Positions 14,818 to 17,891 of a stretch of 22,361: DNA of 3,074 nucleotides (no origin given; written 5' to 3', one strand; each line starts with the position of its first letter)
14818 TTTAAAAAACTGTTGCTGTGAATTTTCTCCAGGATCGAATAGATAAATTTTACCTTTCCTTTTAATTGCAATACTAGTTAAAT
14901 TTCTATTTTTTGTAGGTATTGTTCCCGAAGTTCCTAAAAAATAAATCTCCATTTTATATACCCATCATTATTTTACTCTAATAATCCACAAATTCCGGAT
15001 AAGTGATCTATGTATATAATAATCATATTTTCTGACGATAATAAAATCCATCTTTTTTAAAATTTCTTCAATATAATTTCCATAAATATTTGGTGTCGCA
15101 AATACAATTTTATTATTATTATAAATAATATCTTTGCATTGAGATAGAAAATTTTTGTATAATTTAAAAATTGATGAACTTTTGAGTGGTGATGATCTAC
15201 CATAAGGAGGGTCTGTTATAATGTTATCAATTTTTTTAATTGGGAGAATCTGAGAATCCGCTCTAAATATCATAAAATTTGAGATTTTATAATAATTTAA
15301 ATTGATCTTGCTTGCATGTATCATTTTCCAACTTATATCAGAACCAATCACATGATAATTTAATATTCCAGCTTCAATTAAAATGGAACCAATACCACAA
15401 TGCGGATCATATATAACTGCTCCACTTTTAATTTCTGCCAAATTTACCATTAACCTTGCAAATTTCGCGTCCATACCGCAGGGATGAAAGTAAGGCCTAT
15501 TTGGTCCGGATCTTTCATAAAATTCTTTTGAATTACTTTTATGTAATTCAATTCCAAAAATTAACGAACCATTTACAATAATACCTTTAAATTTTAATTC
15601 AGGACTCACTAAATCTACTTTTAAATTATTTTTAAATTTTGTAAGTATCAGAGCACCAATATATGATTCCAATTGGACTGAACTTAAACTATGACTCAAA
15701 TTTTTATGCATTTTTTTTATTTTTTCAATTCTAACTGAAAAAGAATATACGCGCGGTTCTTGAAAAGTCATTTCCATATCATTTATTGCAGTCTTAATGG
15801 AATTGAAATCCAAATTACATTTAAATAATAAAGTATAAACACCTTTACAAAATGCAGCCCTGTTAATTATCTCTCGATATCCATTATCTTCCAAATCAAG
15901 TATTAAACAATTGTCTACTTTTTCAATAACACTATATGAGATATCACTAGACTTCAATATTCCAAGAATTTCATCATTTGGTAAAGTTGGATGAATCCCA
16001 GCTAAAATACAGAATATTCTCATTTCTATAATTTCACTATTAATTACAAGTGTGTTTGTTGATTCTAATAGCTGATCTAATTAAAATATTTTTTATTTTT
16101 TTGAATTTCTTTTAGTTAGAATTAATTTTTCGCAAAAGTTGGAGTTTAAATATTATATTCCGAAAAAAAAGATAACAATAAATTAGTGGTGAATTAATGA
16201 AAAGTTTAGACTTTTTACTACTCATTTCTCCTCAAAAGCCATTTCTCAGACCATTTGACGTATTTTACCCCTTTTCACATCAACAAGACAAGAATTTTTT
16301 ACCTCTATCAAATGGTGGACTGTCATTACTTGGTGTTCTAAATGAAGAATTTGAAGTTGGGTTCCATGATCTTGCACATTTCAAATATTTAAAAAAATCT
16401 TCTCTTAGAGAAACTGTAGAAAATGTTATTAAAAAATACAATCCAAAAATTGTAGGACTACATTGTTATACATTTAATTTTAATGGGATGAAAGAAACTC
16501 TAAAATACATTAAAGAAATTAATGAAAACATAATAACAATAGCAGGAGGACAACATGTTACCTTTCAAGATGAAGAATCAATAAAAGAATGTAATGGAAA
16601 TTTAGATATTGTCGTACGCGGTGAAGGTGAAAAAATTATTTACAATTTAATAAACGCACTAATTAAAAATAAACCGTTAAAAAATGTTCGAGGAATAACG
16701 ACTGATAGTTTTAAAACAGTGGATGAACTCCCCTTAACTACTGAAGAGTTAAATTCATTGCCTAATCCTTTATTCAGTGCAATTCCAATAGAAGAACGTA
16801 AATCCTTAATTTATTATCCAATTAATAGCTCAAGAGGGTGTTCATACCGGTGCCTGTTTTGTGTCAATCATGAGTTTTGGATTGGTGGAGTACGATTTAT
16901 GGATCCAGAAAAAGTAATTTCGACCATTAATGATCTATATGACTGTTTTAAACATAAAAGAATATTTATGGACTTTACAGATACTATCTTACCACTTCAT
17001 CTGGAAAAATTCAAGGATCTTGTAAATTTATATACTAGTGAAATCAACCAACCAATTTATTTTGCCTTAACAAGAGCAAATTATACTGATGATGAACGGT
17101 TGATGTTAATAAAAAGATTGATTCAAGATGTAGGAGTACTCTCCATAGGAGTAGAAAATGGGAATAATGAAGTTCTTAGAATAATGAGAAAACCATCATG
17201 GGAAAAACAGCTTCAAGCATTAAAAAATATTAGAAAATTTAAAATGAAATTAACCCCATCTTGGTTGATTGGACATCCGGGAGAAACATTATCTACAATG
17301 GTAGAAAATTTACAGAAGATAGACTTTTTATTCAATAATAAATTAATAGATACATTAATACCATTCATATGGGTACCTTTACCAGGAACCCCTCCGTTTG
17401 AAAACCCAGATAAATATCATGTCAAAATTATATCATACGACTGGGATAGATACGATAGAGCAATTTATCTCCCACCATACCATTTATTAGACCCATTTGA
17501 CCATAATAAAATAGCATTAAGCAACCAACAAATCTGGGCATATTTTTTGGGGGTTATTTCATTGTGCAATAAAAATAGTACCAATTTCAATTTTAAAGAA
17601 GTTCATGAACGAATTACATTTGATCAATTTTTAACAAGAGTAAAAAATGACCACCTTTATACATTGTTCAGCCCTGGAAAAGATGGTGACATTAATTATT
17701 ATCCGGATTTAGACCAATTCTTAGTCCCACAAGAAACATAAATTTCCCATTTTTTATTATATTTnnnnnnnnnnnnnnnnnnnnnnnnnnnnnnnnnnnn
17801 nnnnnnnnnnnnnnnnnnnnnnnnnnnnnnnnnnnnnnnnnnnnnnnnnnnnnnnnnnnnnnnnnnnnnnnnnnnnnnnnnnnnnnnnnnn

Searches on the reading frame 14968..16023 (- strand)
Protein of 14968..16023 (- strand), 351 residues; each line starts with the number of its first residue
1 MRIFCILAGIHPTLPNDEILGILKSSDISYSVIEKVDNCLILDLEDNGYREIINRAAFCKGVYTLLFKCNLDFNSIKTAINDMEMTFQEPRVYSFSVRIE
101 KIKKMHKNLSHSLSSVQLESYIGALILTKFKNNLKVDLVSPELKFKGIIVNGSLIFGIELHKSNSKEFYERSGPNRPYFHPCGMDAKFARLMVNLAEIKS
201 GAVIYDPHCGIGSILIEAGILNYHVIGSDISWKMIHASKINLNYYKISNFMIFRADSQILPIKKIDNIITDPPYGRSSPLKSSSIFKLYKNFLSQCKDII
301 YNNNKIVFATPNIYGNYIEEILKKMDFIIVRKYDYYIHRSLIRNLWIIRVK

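Call 30: search_protein_families(library=pfam, proteins=[window:14968-16023:-])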
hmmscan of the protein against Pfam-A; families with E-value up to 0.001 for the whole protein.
window:14968-16023:- (351 aa): 5 families
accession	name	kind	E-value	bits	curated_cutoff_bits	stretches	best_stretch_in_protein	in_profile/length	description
PF01170.24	UPF0020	-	3.5e-26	92.6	22.3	1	176-311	4-167/197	RMKL-like, methyltransferase domain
PF01555.25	N6_N4_Mtase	-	1.2e-08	35.6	26.7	1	171-238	159-219/221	DNA methylase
PF02384.22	N6_Mtase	-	4.4e-06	26.7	20.4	1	189-277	35-138/311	N-6 DNA Methylase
PF11599.14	AviRa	-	1e-05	25.5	25.7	0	189-243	40-98/232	RRNA methyltransferase AviRa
PF13847.12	Methyltransf_31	-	0.00031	20.9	27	1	198-272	1-82/145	Methyltransferase domain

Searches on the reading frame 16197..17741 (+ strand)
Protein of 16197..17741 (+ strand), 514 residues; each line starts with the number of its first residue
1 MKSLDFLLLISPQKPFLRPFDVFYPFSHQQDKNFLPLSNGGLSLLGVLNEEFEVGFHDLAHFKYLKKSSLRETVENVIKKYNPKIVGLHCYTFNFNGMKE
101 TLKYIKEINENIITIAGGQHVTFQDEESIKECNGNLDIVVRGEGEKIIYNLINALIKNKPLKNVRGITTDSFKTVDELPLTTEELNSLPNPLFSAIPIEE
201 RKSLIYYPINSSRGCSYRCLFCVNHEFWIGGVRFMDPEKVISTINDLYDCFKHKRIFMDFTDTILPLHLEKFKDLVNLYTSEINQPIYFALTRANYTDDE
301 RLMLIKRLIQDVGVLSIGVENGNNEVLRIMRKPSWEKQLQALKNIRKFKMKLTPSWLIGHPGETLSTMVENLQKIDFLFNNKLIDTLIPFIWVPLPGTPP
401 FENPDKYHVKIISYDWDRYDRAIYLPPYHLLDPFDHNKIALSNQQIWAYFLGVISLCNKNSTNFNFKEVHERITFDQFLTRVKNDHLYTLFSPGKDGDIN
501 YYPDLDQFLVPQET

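Call 31: search_protein_families(library=pfam, proteins=[window:16197-17741:+], max_evalue=0.01)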
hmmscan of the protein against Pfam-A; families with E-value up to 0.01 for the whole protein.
window:16197-17741:+ (514 aa): 2 families
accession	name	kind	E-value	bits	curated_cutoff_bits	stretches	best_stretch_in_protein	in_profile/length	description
PF04055.27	Radical_SAM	-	2.5e-19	70.5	29.5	1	209-373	1-164/166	Radical SAM superfamily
PF02310.24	B12-binding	-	1.1e-16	61.2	32.1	1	64-150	33-119/121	B12 binding domain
